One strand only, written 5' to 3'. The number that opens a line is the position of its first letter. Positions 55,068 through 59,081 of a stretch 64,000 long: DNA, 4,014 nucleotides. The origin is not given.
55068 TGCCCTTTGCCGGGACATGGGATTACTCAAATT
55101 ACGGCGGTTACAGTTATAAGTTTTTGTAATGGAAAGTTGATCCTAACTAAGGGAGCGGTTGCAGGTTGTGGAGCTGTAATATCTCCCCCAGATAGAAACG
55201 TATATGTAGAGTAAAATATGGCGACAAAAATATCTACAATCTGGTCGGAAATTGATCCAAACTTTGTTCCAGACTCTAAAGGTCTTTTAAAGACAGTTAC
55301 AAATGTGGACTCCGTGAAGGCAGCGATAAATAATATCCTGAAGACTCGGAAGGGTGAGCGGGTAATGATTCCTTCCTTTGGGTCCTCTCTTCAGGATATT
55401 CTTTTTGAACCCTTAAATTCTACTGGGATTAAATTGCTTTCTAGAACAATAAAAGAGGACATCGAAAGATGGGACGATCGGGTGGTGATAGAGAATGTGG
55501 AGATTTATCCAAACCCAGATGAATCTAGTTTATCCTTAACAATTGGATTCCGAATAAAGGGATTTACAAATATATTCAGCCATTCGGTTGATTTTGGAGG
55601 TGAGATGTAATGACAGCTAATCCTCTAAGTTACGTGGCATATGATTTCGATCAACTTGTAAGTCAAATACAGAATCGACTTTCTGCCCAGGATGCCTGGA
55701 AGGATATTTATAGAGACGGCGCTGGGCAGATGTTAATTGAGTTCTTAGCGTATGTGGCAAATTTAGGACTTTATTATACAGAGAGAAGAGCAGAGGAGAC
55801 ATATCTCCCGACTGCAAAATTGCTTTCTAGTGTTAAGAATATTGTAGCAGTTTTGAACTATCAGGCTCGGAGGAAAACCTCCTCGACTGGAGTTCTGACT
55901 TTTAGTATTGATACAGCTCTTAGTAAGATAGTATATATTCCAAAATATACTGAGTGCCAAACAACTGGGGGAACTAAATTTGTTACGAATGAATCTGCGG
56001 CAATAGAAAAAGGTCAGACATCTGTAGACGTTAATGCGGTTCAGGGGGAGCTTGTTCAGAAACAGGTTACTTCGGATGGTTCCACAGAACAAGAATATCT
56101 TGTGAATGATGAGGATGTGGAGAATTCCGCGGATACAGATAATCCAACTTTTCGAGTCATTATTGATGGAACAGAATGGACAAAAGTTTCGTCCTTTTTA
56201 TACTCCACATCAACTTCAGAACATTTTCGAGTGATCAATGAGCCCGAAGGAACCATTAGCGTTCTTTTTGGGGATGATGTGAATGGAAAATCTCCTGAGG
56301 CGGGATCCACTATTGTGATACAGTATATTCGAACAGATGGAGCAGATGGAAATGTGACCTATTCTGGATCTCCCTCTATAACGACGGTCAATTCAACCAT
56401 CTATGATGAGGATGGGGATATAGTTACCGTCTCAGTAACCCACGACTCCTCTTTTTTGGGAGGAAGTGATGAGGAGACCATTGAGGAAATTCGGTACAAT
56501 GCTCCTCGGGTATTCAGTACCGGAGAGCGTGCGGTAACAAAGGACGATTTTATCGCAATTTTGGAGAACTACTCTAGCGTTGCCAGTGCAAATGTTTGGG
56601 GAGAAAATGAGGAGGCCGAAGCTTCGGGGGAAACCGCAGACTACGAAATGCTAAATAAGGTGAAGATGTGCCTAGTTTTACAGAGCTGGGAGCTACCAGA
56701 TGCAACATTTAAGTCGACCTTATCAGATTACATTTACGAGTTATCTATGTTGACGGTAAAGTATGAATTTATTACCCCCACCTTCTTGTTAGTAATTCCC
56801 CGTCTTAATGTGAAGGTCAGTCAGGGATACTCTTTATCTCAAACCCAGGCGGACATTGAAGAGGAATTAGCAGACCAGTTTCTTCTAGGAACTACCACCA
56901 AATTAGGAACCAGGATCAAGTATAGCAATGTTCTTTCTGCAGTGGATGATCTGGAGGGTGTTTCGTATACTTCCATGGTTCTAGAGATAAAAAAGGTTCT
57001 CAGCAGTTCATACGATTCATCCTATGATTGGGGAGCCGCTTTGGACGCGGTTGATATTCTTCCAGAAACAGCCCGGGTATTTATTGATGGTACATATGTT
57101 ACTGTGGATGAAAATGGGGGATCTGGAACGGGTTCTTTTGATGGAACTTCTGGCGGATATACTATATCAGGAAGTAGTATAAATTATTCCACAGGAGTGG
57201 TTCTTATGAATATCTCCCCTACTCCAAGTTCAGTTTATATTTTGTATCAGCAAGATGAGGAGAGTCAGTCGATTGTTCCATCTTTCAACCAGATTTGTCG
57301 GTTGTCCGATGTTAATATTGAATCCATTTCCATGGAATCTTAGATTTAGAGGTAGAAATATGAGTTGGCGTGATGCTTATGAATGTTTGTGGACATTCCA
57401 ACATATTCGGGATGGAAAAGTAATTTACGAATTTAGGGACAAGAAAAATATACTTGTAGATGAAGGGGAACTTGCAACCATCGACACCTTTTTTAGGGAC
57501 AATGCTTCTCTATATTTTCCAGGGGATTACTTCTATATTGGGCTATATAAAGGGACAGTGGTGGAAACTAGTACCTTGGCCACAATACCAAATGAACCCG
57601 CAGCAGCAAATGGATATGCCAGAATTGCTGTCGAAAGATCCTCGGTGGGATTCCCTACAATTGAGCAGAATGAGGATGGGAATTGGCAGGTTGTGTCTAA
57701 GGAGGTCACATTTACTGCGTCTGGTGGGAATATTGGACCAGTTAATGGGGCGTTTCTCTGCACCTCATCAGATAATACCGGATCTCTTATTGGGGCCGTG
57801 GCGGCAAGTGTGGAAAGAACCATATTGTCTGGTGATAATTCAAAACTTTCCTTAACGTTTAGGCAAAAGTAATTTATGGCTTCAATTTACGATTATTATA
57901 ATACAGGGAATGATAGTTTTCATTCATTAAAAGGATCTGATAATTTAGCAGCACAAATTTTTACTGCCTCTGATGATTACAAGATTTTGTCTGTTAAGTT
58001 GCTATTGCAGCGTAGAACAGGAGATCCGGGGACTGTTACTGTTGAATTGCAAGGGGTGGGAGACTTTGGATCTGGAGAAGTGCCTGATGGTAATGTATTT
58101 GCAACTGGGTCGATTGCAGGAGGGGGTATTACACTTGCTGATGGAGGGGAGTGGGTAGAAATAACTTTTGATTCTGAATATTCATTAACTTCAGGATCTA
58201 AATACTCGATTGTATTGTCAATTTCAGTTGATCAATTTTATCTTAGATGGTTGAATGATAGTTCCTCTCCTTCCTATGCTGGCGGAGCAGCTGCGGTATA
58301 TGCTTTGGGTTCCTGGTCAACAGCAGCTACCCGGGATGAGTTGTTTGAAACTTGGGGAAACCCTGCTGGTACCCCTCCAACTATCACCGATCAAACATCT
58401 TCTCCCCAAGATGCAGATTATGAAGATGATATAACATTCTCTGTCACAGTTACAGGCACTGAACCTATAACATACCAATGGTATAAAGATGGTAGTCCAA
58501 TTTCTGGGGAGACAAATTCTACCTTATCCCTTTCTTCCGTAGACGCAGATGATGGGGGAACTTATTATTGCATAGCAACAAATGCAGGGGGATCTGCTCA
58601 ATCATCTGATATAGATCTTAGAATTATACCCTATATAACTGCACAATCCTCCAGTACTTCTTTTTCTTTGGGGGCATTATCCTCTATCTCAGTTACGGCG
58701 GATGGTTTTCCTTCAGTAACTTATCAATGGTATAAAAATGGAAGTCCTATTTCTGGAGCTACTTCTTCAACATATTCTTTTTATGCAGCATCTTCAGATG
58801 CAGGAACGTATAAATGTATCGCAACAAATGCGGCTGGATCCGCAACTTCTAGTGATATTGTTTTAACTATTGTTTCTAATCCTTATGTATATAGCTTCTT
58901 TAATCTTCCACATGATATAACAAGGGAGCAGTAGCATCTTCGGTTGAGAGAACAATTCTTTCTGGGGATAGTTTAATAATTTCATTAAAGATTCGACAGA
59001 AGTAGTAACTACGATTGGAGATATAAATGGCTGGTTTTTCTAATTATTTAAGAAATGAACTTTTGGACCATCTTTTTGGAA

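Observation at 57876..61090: Two unrelated receptor-binding proteins end with the same dodecapeptide, FFNLP(H/Y)DITREQ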

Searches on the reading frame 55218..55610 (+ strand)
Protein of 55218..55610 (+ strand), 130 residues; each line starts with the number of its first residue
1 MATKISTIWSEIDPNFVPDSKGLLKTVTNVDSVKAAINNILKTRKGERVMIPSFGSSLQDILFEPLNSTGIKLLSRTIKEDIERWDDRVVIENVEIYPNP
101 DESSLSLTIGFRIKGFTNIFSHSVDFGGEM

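Call 8: search_protein_families(library=pfam, proteins=[window:55218-55610:+], max_evalue=0.01)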
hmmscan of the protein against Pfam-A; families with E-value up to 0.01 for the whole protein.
window:55218-55610:+ (130 aa): 2 families
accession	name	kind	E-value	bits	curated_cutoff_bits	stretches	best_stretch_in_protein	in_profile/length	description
PF04965.19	GPW_gp25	-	4e-17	62.3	27.2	1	31-114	5-88/96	Baseplate wedge protein gp25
PF10934.14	Sheath_initiator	-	6.1e-05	23.5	32.9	1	15-103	9-98/104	Contractile injection system sheath initiator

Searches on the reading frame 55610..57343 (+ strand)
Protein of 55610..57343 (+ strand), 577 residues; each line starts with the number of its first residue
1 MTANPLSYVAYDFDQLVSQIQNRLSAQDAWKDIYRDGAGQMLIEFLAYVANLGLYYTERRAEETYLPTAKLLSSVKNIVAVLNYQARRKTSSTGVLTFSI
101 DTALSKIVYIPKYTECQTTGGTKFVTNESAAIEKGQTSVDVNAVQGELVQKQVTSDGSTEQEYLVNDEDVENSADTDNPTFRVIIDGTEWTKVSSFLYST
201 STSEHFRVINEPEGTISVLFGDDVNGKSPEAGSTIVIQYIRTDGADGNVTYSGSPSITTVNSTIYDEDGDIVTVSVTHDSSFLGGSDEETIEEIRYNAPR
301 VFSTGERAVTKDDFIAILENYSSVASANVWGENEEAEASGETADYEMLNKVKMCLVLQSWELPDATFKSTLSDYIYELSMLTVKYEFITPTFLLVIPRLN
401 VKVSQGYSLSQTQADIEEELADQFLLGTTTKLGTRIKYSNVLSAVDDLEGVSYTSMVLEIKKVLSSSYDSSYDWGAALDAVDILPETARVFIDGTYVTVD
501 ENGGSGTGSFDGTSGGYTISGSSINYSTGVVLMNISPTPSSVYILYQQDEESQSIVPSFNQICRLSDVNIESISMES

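Call 8: search_protein_families(library=pfam, proteins=[window:55610-57343:+], max_evalue=0.01)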
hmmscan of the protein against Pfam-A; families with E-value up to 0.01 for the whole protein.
window:55610-57343:+ (577 aa): 1 family
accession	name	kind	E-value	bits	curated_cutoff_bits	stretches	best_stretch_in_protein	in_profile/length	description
PF04865.19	Baseplate_J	-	1.2e-12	48.2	21.1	1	243-443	74-254/255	Baseplate J-like protein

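Call 12: find_related_loci(query=window:55610-57343:+, collection=viral_contigs, flank=10000)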
Query window:55610-57343:+ (577 aa) in viral_contigs; peptide patterns used: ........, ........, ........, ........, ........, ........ (x = any residue, [..] = any of these).
25 stretches matched a pattern; 16 encode a relative of the query (tblastn E <= 1e-3); 16 distinct loci.
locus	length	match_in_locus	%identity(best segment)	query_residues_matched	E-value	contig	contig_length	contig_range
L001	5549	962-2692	89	1-577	0e+0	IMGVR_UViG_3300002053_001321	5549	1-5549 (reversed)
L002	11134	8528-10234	67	3-576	0e+0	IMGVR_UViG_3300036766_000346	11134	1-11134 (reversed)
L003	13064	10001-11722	65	1-577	0e+0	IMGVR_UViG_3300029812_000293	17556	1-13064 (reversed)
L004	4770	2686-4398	65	1-576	0e+0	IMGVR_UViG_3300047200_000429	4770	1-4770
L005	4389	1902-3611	64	6-577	0e+0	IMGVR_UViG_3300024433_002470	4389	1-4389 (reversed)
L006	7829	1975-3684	65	3-577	0e+0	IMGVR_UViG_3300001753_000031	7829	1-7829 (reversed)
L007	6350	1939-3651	66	3-576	0e+0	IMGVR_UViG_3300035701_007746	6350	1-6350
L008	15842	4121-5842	63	1-576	0e+0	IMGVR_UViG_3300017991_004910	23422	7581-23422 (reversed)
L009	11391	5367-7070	62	6-577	0e+0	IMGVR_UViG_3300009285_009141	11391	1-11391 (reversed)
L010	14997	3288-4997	61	1-576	0e+0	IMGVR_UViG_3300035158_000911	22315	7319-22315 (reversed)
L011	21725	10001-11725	60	1-576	0e+0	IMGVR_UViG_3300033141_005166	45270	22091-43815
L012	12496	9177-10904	59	3-577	0e+0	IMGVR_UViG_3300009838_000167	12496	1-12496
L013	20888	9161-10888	59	3-577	0e+0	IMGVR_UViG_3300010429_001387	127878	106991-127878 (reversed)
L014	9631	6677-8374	60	6-576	0e+0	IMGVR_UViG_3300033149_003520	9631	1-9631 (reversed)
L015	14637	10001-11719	65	1-576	0e+0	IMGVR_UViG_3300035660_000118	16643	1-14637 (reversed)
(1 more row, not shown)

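Call 19: search_protein_families(library=pfam, proteins=[L001:3660-5318:+, L006:4230-5549:+, L008:6394-8145:+, L009:7592-10150:+, L010:5766-7781:+, L011:11736-13028:+, L011:13579-15135:+, L013:11429-12976:+, L015:12294-14537:+], max_evalue=0.001)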
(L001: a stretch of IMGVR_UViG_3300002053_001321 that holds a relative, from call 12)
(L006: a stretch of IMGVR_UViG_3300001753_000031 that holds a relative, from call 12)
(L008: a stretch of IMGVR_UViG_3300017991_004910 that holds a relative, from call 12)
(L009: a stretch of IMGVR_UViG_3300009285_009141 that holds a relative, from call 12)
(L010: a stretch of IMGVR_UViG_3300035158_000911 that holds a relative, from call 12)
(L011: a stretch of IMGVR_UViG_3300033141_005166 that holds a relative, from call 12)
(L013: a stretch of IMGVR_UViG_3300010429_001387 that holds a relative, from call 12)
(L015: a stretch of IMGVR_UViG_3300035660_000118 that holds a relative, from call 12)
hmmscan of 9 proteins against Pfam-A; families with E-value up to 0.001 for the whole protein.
L001:3660-5318:+ (553 aa): 10 families
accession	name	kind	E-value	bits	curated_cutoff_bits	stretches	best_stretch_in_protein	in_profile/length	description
PF24681.1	Kelch_KLHDC2_KLHL20_DRC7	-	3.3e-29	102.2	50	2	222-342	98-221/221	KLHDC2/KLHL20/DRC7 Kelch-repeats domain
PF01344.31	Kelch_1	-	8.8e-28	95.9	20.1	3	283-322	9-46/46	Kelch motif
PF07646.21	Kelch_2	-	9e-21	73.2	21.3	1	281-322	7-48/48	Kelch motif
PF25210.1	Kelch_FKB95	-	1.1e-19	71.6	70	1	277-430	34-180/268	FKB95, Kelch-repeats domain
PF13964.12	Kelch_6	-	1.7e-17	63.2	25.3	2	328-366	5-42/50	Kelch motif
PF24981.1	Beta-prop_ATRN-LZTR1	-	2.3e-17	63.7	50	2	221-376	33-204/289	Attractin/LZTR1 beta-propeller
PF24996.1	NANM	-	1.5e-13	50.8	45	2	279-343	57-125/350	N-acetylneuraminate epimerase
PF13418.12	Kelch_4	-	8.5e-13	48.5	21.6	0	287-322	14-48/49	Galactose oxidase, central domain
PF13415.12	Kelch_3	-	5.3e-12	46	22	0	285-323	1-38/48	Galactose oxidase, central domain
PF13854.13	Kelch_HCF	-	0.00013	21.8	113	1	224-381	14-183/345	Host cell factor, Kelch-repeats domain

L006:4230-5549:+ (440 aa): 4 families
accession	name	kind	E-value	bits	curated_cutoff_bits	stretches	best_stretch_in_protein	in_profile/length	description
PF13927.12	Ig_3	-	6.2e-09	36.7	30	1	339-406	1-78/78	Immunoglobulin domain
PF07679.22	I-set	-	1.6e-07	31.7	23.7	1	340-413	1-84/90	Immunoglobulin I-set domain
PF13895.12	Ig_2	-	2.8e-06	27.9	27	1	351-420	11-79/79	Immunoglobulin domain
PF13313.11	DUF4082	-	8.8e-05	22.9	28.4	0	225-288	29-95/143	Domain of unknown function (DUF4082)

L008:6394-8145:+ (584 aa): 4 families
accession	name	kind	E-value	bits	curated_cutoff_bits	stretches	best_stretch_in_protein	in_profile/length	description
PF13927.12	Ig_3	-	9.8e-12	45.6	30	1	484-550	2-78/78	Immunoglobulin domain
PF07679.22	I-set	-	1.3e-09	38.5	23.7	1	484-557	1-84/90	Immunoglobulin I-set domain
PF13895.12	Ig_2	-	1.4e-09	38.5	27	1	484-564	2-79/79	Immunoglobulin domain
PF22633.2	F5_F8_type_C_2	-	0.00085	20.3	27.8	0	90-130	11-52/91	NedA-like, galactose-binding domain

L009:7592-10150:+ (853 aa): 5 families
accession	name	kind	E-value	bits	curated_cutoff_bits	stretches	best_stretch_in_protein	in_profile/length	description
PF13927.12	Ig_3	-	7.9e-18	65.2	30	2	673-739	2-78/78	Immunoglobulin domain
PF13895.12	Ig_2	-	1.7e-15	57.4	27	2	673-747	2-73/79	Immunoglobulin domain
PF07679.22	I-set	-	4.9e-12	46.2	23.7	1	673-747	1-85/90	Immunoglobulin I-set domain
PF00047.31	ig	-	0.00024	21.8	21.8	0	728-745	61-78/81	Immunoglobulin domain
PF06832.18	BiPBP_C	-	0.00039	20.7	26.8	0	690-744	33-85/90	Penicillin-Binding Protein C-terminus Family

L010:5766-7781:+ (672 aa): 4 families
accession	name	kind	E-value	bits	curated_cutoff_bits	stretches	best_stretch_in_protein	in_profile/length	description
PF13927.12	Ig_3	-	2e-08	35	30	1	573-638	1-78/78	Immunoglobulin domain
PF13895.12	Ig_2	-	1.4e-07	32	27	1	583-652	9-79/79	Immunoglobulin domain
PF13313.11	DUF4082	-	2.1e-05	25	28.4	1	450-522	33-96/143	Domain of unknown function (DUF4082)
PF07679.22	I-set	-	5.6e-05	23.6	23.7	0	574-643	1-82/90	Immunoglobulin I-set domain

L011:11736-13028:+ (431 aa): 4 families
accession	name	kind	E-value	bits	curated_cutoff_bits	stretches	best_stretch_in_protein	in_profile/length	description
PF13927.12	Ig_3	-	6.4e-09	36.6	30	1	333-398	1-78/78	Immunoglobulin domain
PF13895.12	Ig_2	-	2.3e-05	25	27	1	345-399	11-66/79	Immunoglobulin domain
PF07679.22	I-set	-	3e-05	24.4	23.7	1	334-376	1-43/90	Immunoglobulin I-set domain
PF07494.17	Reg_prop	-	0.00079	19.8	20.4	0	271-290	4-23/24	Two component regulator propeller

L011:13579-15135:+ (519 aa): 4 families
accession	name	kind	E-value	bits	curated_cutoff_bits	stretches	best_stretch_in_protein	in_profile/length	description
PF13927.12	Ig_3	-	4.6e-12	46.7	30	1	419-485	2-78/78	Immunoglobulin domain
PF13895.12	Ig_2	-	3.3e-09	37.3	27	1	422-498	3-78/79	Immunoglobulin domain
PF07679.22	I-set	-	9.8e-09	35.6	23.7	1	419-498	1-89/90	Immunoglobulin I-set domain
PF13313.11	DUF4082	-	2.1e-07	31.4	28.4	1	189-280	18-99/143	Domain of unknown function (DUF4082)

L013:11429-12976:+ (516 aa): 4 families
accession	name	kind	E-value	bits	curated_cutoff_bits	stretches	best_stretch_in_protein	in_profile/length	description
PF15902.12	Sortilin-Vps10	-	2.6e-11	43.4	33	1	39-168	2-134/446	Sortilin, neurotensin receptor 3,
PF13927.12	Ig_3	-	7.4e-09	36.4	30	1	417-483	2-78/78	Immunoglobulin domain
PF13895.12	Ig_2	-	1.4e-06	28.9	27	1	417-497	2-79/79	Immunoglobulin domain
PF07679.22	I-set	-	0.00018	22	23.7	0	417-490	1-84/90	Immunoglobulin I-set domain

L015:12294-14537:+ (748 aa): 3 families
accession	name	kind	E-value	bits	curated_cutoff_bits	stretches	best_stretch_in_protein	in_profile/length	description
PF13927.12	Ig_3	-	1.2e-15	58.2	30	2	562-631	2-78/78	Immunoglobulin domain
PF13895.12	Ig_2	-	9.9e-11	42.2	27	1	568-641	8-75/79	Immunoglobulin domain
PF07679.22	I-set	-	1.7e-09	38.1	23.7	0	647-718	1-81/90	Immunoglobulin I-set domain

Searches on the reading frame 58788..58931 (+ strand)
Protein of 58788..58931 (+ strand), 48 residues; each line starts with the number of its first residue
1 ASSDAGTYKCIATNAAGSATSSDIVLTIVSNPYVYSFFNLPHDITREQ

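Call 45: find_homologous_proteins(query=A6, max_evalue=1)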
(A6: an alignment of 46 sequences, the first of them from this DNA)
Query A6 (46 sequences) (48 aa, profile of the alignment): 1 proteins with E <= 1 among 43 candidates.
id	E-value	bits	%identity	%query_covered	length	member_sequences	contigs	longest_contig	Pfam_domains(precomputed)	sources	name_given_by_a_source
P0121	2.5e-18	83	62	94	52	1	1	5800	-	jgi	jgi:hypothetical protein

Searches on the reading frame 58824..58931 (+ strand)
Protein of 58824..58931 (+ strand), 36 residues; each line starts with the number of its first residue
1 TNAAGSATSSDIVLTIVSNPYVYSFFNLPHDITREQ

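Call 81: search_protein_representatives(alignment_id=A8)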
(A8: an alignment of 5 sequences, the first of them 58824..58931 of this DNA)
Query: 5 sequences, 336 profile positions. Proteins with E-value up to 0.001 (for the whole library): 59567; up to 1e-10: 27040; up to 1e-30: 6756. The best 150 are listed.
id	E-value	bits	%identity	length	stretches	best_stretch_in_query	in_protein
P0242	0.0e+00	1499.6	-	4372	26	153-320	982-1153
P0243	0.0e+00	1471.1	-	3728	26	151-321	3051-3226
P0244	0.0e+00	1384.5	-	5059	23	150-313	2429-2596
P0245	0.0e+00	1275.5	-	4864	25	152-317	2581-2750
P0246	0.0e+00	1270.7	-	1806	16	151-318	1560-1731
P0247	0.0e+00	1148.3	-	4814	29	151-320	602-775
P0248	0.0e+00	1141.3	-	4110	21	139-314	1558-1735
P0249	0.0e+00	1129.9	-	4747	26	151-313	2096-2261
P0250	0.0e+00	1124.2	-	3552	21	152-315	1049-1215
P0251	0.0e+00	1121.1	-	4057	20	151-315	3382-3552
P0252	0.0e+00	1078.9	-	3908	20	149-315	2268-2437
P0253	0.0e+00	1021.7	-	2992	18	155-315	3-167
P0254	7.5e-297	998.4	-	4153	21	150-315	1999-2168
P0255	1.2e-294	991.2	-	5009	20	131-314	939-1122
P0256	6.8e-280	942.6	-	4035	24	29-315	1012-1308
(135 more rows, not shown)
